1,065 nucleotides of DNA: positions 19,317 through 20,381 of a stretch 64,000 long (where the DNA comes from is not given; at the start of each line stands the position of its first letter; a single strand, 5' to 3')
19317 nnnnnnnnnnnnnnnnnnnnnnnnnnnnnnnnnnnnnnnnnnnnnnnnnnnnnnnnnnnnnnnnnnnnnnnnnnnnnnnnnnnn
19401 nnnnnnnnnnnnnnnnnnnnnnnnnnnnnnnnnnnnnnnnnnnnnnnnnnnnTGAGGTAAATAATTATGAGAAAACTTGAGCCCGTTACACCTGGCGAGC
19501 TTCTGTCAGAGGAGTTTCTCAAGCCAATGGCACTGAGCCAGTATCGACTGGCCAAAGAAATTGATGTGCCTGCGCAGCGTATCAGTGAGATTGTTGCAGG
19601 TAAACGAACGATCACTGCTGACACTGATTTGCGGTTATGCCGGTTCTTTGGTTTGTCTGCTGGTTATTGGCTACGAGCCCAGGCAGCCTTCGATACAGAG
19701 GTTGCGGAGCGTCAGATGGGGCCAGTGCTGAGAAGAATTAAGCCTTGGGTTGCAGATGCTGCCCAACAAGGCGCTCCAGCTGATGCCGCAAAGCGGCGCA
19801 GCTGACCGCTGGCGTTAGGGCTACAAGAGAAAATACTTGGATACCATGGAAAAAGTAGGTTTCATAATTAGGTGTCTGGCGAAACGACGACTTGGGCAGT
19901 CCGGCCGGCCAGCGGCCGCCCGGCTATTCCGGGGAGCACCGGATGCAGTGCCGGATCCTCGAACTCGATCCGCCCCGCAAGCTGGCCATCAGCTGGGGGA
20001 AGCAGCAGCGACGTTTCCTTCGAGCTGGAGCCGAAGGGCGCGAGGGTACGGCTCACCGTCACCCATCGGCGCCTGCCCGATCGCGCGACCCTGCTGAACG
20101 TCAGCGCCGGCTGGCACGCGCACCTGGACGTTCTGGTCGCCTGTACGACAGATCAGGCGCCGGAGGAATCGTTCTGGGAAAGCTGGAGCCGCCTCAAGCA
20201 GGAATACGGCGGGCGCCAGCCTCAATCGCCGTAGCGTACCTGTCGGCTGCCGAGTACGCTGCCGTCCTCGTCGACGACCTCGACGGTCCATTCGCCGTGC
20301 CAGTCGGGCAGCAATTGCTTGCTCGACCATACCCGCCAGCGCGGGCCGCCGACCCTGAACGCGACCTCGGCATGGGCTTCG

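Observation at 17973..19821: attC-like sites bracket both island units: an integron-type cassette array with no integrase in sight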

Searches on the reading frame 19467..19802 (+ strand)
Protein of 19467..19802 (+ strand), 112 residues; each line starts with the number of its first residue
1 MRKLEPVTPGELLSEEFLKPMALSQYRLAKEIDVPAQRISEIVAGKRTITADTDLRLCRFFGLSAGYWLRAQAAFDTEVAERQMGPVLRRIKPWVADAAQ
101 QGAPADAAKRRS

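Call 9: search_protein_families(library=pfam, proteins=[window:19467-19802:+], max_evalue=0.01)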
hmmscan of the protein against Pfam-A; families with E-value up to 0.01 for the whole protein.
window:19467-19802:+ (112 aa): 4 families
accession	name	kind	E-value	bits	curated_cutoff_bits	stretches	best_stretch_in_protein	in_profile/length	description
PF01381.28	HTH_3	-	7e-08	32.8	23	1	17-68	4-55/55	Helix-turn-helix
PF13443.12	HTH_26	-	0.002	18.8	22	1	17-64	5-53/63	Cro/C1-type HTH DNA-binding domain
PF13560.12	HTH_31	-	0.0024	18.6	27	1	23-64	15-57/64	Helix-turn-helix domain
PF12844.13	HTH_19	-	0.0029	17.9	30.2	1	22-69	12-59/64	Helix-turn-helix domain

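Call 14: search_protein_families(library=padloc, proteins=[window:19467-19802:+], max_evalue=0.01)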
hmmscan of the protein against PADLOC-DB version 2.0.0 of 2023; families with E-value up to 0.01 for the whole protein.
window:19467-19802:+ (112 aa): 2 families
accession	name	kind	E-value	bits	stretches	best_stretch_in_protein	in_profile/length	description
PDLC04775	PDC-M69A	-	0.0013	17.2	1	16-70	14-68/113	-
PDLC02926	HTH_VI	-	0.0038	15.4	1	23-61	15-53/92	-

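Call 44: find_homologous_proteins(query=window:19467-19802:+, max_evalue=1e-20)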
Query window:19467-19802:+ (112 aa): 7983 proteins with E <= 1e-20 among 8000 candidates; the best 120 are listed.
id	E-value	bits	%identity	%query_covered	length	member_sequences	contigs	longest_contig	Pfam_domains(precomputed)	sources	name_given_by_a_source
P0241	3.8e-66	238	100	100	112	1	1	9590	PF01381.29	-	-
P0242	2.7e-64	232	97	100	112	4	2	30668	PF01381.29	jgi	jgi:antitoxin HigA-1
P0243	6.1e-57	208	87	100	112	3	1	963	PF01381.29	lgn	-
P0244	3.3e-56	206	84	100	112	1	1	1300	PF01381.29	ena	-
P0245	4.3e-56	205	84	99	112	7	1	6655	PF01381.29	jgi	jgi:addiction module HigA family antidote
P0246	2.0e-55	203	84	99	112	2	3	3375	PF01381.29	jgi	jgi:addiction module HigA family antidote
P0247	2.7e-55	203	83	99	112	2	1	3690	PF01381.29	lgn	-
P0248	3.4e-55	202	86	99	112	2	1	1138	PF01381.29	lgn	-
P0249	4.1e-55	202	83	99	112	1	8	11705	PF01381.29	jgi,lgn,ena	jgi:addiction module HigA family antidote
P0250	1.8e-54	200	84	99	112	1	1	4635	PF01381.29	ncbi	ncbi:MAG: HigA family addiction module antitoxin [Phycisphaerae bacterium]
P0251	2.0e-54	200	86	100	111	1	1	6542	PF01381.29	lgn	-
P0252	4.1e-54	199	86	87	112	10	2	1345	PF01381.29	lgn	-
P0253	4.4e-54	199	85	99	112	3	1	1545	PF01381.29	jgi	jgi:addiction module HigA family antidote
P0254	5.3e-54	199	85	99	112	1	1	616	PF01381.29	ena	-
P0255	6.2e-54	198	82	99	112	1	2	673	PF01381.29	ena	-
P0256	8.1e-54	198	82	99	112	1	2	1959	PF01381.29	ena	-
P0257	8.2e-54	198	82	99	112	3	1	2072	PF01381.29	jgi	-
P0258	1.1e-53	198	82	99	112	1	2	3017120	PF01381.29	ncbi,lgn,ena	-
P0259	1.4e-53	197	84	99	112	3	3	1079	PF01381.29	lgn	-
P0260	1.6e-53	197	81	99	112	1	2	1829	PF01381.29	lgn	-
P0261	2.0e-53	197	85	100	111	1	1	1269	PF01381.29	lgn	-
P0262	2.3e-53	197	90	84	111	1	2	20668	PF01381.29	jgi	jgi:antitoxin HigA-1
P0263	2.4e-53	197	84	91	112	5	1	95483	PF01381.29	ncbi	ncbi:MAG: HigA family addiction module antitoxin [Woeseia sp.]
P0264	4.4e-53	196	80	100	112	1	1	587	PF01381.29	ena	-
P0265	5.1e-53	195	83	92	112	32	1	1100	PF01381.29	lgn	-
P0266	6.4e-53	195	83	86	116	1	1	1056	PF01381.29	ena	-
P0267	6.4e-53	195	82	100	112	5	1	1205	PF01381.29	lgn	-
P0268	7.5e-53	195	85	95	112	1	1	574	PF01381.29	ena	-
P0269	7.6e-53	195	84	98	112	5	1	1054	PF01381.29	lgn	-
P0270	8.5e-53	195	81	99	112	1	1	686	PF01381.29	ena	-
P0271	8.7e-53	195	82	99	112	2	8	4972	PF01381.29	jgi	jgi:antitoxin HigA-1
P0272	8.8e-53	195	80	100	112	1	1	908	PF01381.29,PF13560.13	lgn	-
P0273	9.3e-53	195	82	99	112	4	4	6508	PF01381.29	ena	-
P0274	1.3e-52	194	82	92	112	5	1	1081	PF01381.29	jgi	-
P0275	1.4e-52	194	80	100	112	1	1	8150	PF01381.29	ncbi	-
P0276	1.5e-52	194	80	99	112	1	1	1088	PF01381.29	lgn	-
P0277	1.5e-52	194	80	100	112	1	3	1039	PF01381.29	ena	-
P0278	1.7e-52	194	82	99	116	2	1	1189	PF01381.29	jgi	jgi:antitoxin HigA-1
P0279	1.7e-52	194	80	99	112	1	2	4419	PF01381.29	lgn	-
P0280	1.7e-52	194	81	92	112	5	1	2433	PF01381.29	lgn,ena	-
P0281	1.9e-52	194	85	96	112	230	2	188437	PF01381.29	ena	-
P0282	2.2e-52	193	80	100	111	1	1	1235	PF01381.29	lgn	-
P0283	2.2e-52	193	86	95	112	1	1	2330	PF01381.29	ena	-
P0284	2.3e-52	193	80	99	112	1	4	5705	PF01381.29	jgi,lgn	-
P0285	3.6e-52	193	86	87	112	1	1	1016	PF01381.29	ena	-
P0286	3.9e-52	193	82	99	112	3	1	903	PF01381.29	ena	-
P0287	4.8e-52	192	82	97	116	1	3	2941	PF01381.29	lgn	-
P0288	5.2e-52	192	83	100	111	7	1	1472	PF01381.29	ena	-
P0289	5.7e-52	192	85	95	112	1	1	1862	PF01381.29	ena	-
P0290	6.2e-52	192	79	99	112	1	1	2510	PF01381.29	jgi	jgi:antitoxin HigA-1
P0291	6.4e-52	192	80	100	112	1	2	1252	PF01381.29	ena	-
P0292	6.6e-52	192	82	99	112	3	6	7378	PF01381.29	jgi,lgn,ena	-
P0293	7.4e-52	192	78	99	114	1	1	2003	PF01381.29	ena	-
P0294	7.7e-52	192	83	86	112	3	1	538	PF01381.29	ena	-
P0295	8.3e-52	192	80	92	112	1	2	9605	PF01381.29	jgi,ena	-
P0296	8.3e-52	192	87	95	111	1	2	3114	PF01381.29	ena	-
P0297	9.4e-52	191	80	100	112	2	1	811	PF01381.29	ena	-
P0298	9.5e-52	191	80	99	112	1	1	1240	PF01381.29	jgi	jgi:addiction module HigA family antidote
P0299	1.1e-51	191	79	99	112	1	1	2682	PF01381.29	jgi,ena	-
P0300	1.2e-51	191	83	96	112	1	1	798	PF01381.29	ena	-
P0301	1.3e-51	191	80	100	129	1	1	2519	PF01381.29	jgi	jgi:antitoxin HigA-1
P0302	1.4e-51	191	84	90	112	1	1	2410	PF01381.29,PF13560.13,PF13443.13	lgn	-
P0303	1.4e-51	191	83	96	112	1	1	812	PF01381.29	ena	-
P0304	1.4e-51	191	77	100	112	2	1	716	PF01381.29,PF13443.13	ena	-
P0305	1.5e-51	191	81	99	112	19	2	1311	PF01381.29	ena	-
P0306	1.5e-51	191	80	99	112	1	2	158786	PF01381.29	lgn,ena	-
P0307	1.7e-51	191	82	99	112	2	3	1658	PF01381.29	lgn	-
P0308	1.8e-51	190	82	96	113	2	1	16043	PF01381.29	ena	-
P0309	2.1e-51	190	84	96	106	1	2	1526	PF01381.29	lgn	-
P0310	2.1e-51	190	85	84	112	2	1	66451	PF01381.29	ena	-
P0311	2.2e-51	190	80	99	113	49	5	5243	PF01381.29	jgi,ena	-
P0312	2.2e-51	190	81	98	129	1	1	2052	PF01381.29,PF04218.20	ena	-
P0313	2.2e-51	190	82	97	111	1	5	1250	PF01381.29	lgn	-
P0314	2.6e-51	190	83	95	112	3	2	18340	PF01381.29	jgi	jgi:addiction module HigA family antidote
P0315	2.6e-51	190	79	99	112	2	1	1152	PF01381.29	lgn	-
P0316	2.6e-51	190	79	99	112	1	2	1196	PF01381.29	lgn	-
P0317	2.9e-51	190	86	84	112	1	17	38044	PF01381.29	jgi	jgi:addiction module HigA family antidote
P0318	3.3e-51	190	78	99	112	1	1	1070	PF01381.29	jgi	jgi:addiction module HigA family antidote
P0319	3.3e-51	190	78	99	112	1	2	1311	PF01381.29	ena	-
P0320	3.4e-51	190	80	99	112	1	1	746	PF01381.29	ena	-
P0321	3.8e-51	189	86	85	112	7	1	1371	PF01381.29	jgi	jgi:addiction module HigA family antidote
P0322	3.9e-51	189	84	84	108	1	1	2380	PF01381.29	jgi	-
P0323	4.0e-51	189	78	99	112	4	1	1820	PF01381.29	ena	-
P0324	4.1e-51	189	80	99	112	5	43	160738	PF01381.29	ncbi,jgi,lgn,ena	ncbi:MAG: HigA family addiction module antitoxin [Steroidobacteraceae bacterium]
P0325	4.2e-51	189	81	96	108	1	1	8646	PF01381.29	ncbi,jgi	jgi:addiction module HigA family antidote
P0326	4.4e-51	189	77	99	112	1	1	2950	PF01381.29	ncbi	-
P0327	4.6e-51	189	79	100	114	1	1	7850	PF01381.29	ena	-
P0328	5.0e-51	189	77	99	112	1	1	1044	PF01381.29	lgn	-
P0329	5.1e-51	189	77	99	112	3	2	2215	PF01381.29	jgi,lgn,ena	jgi:addiction module HigA family antidote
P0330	5.6e-51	189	80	96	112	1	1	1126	PF01381.29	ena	-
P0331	5.7e-51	189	78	99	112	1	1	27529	PF01381.29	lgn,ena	-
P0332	6.2e-51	189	79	91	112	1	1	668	PF01381.29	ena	-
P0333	8.3e-51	188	78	91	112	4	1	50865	PF01381.29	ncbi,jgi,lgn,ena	jgi:addiction module HigA family antidote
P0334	8.6e-51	188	78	91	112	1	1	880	PF01381.29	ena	-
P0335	8.6e-51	188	83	96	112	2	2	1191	PF01381.29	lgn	-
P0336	9.2e-51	188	85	85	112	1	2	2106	PF01381.29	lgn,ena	-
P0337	9.2e-51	188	80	99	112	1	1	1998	PF01381.29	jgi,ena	-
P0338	1.0e-50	188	77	99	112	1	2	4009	PF01381.29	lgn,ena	-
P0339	1.1e-50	188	79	99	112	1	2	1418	PF01381.29,PF13443.13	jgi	jgi:addiction module HigA family antidote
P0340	1.1e-50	188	77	99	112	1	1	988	PF01381.29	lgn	-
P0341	1.2e-50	188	83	92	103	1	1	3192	PF01381.29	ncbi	-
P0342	1.2e-50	188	78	99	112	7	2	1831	PF01381.29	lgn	-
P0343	1.2e-50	188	80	99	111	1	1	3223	PF01381.29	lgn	-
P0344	1.2e-50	188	83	85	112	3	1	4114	PF01381.29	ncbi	-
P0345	1.5e-50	188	77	99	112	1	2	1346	PF01381.29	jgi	jgi:addiction module HigA family antidote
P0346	1.6e-50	187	79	99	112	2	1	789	PF01381.29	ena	-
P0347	1.6e-50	187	84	94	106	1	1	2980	PF01381.29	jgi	jgi:antitoxin HigA-1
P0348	1.7e-50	187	81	98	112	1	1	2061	PF01381.29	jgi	jgi:addiction module HigA family antidote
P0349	1.9e-50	187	82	96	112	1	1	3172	PF01381.29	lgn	-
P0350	2.1e-50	187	77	99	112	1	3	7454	PF01381.29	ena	-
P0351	2.1e-50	187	82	96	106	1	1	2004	PF01381.29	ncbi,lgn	-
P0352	2.2e-50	187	80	99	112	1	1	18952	PF01381.29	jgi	-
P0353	2.3e-50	187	78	100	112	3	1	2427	PF01381.29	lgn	-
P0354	2.5e-50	187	79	99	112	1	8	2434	PF01381.29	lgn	-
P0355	3.4e-50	186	79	90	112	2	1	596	PF01381.29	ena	-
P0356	3.4e-50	186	77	99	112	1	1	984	PF01381.29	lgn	-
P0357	3.6e-50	186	79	99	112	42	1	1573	PF01381.29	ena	-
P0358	3.6e-50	186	78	99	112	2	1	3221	PF01381.29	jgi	-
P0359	4.2e-50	186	77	99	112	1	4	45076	PF01381.29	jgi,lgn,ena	-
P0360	4.4e-50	186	79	96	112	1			PF01381.29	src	-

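Call 45: find_encoding_contigs(protein=P0241, flank=10000, max_places=4)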
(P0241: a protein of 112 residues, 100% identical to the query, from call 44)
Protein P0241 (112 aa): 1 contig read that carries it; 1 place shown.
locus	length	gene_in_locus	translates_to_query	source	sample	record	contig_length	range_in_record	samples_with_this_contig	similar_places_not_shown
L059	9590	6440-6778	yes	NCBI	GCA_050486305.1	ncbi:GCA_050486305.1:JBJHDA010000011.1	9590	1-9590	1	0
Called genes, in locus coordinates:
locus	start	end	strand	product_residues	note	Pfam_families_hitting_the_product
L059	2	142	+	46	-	?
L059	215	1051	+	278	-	-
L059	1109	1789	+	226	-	-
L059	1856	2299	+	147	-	-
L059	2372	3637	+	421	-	PF14487:DarT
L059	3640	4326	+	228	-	PF22397:NADAR-DarT1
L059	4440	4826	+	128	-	PF11399:DUF3192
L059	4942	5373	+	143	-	-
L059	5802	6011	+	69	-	PF12441:CopG_antitoxin (weak), PF14384:BrnA_antitoxin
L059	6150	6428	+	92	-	PF05015:HigB-like_toxin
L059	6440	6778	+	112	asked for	PF01381:HTH_3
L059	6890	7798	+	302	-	PF01734:Patatin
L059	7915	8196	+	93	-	-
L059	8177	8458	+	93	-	PF13560:HTH_31 (weak), PF12844:HTH_19, PF01381:HTH_3, PF13413:HTH_25 (faint), PF13443:HTH_26 (weak)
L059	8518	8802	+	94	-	-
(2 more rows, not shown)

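Call 46: find_encoding_contigs(protein=P0242, flank=10000, max_places=4)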
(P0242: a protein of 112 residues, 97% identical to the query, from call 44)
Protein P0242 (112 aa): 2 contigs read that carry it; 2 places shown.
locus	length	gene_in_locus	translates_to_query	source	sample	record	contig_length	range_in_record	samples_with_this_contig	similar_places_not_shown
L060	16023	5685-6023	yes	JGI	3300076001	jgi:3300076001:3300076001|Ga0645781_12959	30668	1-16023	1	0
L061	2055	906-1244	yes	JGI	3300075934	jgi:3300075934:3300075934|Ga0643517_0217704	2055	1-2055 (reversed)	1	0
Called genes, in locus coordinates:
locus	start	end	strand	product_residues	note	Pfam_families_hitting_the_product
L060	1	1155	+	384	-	?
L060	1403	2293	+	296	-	PF13522:GATase_6, PF13537:GATase_7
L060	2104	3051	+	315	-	PF01380:SIS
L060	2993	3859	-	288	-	PF13495:Phage_int_SAM_4, PF00589:Phage_integrase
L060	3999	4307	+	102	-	-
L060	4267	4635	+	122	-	PF21716:dnstrm_HI1420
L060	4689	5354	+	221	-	-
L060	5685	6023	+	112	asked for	PF01381:HTH_3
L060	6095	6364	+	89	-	PF02604:PhdYeFM_antitox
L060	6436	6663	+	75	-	PF05016:ParE_toxin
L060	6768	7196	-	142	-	-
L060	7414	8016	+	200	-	PF13643:DUF4145 (weak)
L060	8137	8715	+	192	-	PF07007:LprI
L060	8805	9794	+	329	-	-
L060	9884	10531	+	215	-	PF01844:HNH, PF14279:HNH_5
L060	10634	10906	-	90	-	PF12441:CopG_antitoxin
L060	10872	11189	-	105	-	PF04365:BrnT_toxin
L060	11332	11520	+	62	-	-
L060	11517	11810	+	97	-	PF05016:ParE_toxin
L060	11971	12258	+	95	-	PF05973:Gp49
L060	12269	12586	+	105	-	PF21716:dnstrm_HI1420, PF01381:HTH_3 (weak)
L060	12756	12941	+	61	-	PF07927:HicA_toxin (weak)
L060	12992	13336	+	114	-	PF15919:HicB_lk_antitox, PF15970:HicB-like_2, PF05534:HicB, PF22513:FitA-like_RHH (faint)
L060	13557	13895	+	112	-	-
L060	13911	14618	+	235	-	PF08220:HTH_DeoR (weak), PF08279:HTH_11, PF19187:HTH_PafC (faint), PF13280:WYL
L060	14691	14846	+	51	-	PF06983:3-dmu-9_3-mt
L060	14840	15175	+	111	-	PF06983:3-dmu-9_3-mt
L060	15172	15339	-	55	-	-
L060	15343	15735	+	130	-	-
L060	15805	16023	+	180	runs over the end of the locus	PF04542:Sigma70_r2, PF08281:Sigma70_r4_2, PF04545:Sigma70_r4 (weak)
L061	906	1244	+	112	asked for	PF01381:HTH_3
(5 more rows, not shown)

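Call 48: search_protein_families(library=ncbifam, proteins=[L060:2993-3859:-, window:19467-19802:+], max_evalue=0.001)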
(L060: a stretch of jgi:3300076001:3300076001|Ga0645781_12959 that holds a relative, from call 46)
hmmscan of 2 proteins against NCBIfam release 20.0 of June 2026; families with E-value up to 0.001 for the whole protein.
L060:2993-3859:- (288 aa): 7 families
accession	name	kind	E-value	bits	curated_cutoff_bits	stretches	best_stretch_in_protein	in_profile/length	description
TIGR02249.1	integrase_gron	subfamily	2.1e-105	352.6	265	1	25-275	1-251/315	integron integrase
NF011946.0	PRK15417.1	equivalog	2e-98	329.7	435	1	24-274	15-265/337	integron integrase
NF040815.2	recomb_XerA_Arch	equivalog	3.5e-25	89.1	220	1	31-202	5-173/263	site-specific tyrosine recombinase/integron integrase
TIGR02225.1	recomb_XerD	equivalog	6.9e-18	65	329.6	1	36-207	11-190/290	site-specific tyrosine recombinase XerD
TIGR02224.1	recomb_XerC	equivalog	9.1e-18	64.6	335.15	1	35-208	10-195/295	tyrosine recombinase XerC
NF001399.0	PRK00283.1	subfamily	9.3e-18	64.5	279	1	43-213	27-206/300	tyrosine recombinase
NF002331.0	PRK01287.1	subfamily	4.4e-17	62.1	371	1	24-208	28-232/365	site-specific tyrosine recombinase XerC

window:19467-19802:+ (112 aa): 2 families
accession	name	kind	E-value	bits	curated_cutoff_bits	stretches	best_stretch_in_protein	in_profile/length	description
TIGR02607.1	antidote_HigA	equivalog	6e-28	96.5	47.7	1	4-82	2-80/81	HigA family addiction module antitoxin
TIGR03070.1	couple_hipB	subfamily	2.4e-05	24.2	71.65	1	21-63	14-56/58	type II toxin-antitoxin system Y4mF family antitoxin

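Call 76: search_protein_families(library=pfam, proteins=[L060:8137-8712:+], max_evalue=1)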
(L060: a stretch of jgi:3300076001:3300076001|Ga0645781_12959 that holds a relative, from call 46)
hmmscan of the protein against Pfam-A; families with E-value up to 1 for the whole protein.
L060:8137-8712:+ (192 aa): 6 families
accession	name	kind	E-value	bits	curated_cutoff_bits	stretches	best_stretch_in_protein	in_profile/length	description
PF07007.17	LprI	-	7.1e-11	42.9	22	1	92-180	7-106/106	Lysozyme inhibitor LprI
PF22470.1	Histone_HNS_N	-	0.011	16.1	24.5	1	29-58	48-77/79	H-NS histone-like proteins, N-terminal domain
PF05250.16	UPF0193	-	0.024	14.8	23.3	1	72-145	87-158/217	Uncharacterised protein family (UPF0193)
PF09762.14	CCDC93_CC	-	0.06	12.8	30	1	32-187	61-216/429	CCDC93 coiled-coil domain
PF01442.23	Apolipoprotein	-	0.36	10.9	90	1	96-131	79-114/190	Apolipoprotein A1/A4/E domain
PF00103.25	Hormone_1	-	0.44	10.7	22.7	0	100-144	127-170/215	Somatotropin hormone family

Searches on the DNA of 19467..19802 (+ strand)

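Call 47: search_with_rna_model(model_id=R1, sources=[L059, L060, L061, L055], max_evalue=1, filters=off)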
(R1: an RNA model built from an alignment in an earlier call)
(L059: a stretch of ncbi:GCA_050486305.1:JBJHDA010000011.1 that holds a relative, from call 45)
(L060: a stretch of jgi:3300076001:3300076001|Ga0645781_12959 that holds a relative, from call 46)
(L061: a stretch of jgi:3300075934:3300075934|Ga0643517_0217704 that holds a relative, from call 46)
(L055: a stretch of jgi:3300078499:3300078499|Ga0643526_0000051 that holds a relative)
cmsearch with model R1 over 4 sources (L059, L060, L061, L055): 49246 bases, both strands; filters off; matches with E-value up to 1: 26.
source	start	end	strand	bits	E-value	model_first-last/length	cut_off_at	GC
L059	1784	1843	+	54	8.5e-12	1-72/72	no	0.55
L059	1046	1105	+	53.6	1.1e-11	1-72/72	no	0.5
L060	10539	10610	+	51.1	4.7e-11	1-72/72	no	0.6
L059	2294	2362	+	45.4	1.5e-09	1-72/72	no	0.68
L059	137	244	+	39.8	4.2e-08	1-72/72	no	0.56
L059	6734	6793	+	34.7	9.1e-07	1-72/72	no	0.7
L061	1200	1259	+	34.5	1.1e-06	1-72/72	no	0.65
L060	8720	8791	+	30.6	1.1e-05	1-72/72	no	0.58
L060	4592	4649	+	29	2.8e-05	1-72/72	no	0.67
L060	12609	12705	+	28.8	3.3e-05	1-72/72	no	0.63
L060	11230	11287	+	28.3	4.4e-05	1-72/72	no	0.64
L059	7809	7871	+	28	5.4e-05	1-72/72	no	0.71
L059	4330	4397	+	27.2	8.4e-05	1-72/72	no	0.69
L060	5979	6040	+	26.3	0.00015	1-72/72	no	0.66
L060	5246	5347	+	23.2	0.00093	1-72/72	no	0.6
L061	467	568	+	23.2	0.00093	1-72/72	no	0.6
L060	13353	13454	+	22.3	0.0016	1-72/72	no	0.5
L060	8011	8111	+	22.2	0.0017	1-72/72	no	0.53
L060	9796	9871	+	19.9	0.0069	1-72/72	no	0.59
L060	7291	7395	+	19.6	0.0084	1-72/72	no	0.47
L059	4830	4922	+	18.1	0.02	1-72/72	no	0.6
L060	11816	11912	+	17.9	0.023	1-72/72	no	0.65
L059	137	244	-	16.8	0.045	1-72/72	no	0.56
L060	6658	6746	+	15.2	0.12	1-72/72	no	0.54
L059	6016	6102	+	14.3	0.2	1-72/72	no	0.49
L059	5384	5449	+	12.4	0.62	1-72/72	no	0.64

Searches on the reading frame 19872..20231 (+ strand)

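Call 9: search_protein_families(library=pfam, proteins=[window:19872-20231:+], max_evalue=0.01)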
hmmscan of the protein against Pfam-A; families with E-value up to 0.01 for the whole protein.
window:19872-20231:+ (120 aa): 1 family
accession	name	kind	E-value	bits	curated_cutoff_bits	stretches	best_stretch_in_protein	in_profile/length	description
PF08327.17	AHSA1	-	2.5e-07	31.4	22.1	1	34-91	67-123/125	Activator of Hsp90 ATPase homolog 1-like protein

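Call 76: search_protein_families(library=pfam, proteins=[window:19872-20231:+], max_evalue=1)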
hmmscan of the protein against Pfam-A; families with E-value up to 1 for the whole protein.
window:19872-20231:+ (120 aa): 2 families
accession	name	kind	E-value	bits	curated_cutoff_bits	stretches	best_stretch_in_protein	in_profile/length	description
PF08327.17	AHSA1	-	2.5e-07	31.4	22.1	1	34-91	67-123/125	Activator of Hsp90 ATPase homolog 1-like protein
PF08707.16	PriCT_2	-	0.087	13.7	22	1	79-113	14-51/77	Primase C terminal 2 (PriCT-2)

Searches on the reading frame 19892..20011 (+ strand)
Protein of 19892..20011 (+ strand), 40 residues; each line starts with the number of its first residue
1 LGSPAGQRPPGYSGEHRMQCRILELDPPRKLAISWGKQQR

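Call 76: search_protein_families(library=pfam, proteins=[window:19892-20011:+], max_evalue=1)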
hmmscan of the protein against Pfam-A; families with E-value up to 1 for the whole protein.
window:19892-20011:+ (40 aa): 1 family
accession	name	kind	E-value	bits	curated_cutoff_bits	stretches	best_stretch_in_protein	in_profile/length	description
PF08327.17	AHSA1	-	0.038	14.7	22.1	1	13-38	44-69/125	Activator of Hsp90 ATPase homolog 1-like protein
